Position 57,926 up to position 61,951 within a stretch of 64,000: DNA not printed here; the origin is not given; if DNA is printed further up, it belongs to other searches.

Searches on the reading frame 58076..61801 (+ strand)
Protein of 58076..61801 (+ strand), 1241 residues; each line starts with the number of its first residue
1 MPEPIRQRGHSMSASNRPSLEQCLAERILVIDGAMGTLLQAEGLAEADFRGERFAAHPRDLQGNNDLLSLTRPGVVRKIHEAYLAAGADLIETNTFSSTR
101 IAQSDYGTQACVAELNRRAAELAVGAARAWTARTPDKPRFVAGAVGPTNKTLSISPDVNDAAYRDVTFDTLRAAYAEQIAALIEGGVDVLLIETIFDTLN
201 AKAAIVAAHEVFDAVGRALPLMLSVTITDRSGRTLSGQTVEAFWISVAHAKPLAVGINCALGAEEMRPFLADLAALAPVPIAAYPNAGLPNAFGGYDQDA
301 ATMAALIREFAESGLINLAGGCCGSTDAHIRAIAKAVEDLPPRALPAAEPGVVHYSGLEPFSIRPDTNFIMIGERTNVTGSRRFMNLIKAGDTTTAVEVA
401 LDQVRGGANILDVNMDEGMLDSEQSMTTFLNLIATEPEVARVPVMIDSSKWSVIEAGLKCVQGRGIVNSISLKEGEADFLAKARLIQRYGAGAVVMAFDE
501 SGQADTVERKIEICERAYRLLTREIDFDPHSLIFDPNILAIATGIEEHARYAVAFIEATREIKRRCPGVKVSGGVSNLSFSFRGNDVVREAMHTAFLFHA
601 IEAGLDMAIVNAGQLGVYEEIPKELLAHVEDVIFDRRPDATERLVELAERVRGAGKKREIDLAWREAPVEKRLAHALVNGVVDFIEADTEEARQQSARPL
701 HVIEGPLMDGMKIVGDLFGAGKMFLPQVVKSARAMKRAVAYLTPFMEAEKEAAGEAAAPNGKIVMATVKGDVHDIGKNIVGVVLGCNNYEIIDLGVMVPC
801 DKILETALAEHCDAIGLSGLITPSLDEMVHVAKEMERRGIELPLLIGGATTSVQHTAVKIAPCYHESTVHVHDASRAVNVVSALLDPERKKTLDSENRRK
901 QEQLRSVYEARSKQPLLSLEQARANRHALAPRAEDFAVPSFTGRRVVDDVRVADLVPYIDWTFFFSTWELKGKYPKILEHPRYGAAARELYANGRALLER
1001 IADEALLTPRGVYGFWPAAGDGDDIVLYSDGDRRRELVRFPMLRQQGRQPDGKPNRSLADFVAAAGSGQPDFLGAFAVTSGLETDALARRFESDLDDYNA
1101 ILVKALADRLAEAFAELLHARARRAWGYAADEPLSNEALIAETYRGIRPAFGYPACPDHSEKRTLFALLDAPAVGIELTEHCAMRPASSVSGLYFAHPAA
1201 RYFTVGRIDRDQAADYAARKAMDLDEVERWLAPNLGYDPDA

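Call 89: search_protein_families(library=pfam, proteins=[window:58076-61801:+], max_evalue=0.000001)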
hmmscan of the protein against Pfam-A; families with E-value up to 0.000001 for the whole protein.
window:58076-61801:+ (1241 aa): 5 families
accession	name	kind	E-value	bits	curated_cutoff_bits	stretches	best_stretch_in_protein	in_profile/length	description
PF02965.22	Met_synt_B12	-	1.6e-115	385.7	25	1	952-1220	2-272/273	Vitamin B12 dependent methionine synthase, activation domain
PF02574.22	S-methyl_trans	-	2.1e-94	317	22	1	29-337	1-283/283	Homocysteine S-methyltransferase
PF00809.28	Pterin_bind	-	1.1e-57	196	25.5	1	373-611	1-244/244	Pterin binding enzyme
PF02607.22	B12-binding_2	-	4.3e-25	88.1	23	1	670-742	2-73/74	B12 binding domain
PF02310.24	B12-binding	-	2.7e-18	66.4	32.1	1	761-855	1-95/121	B12 binding domain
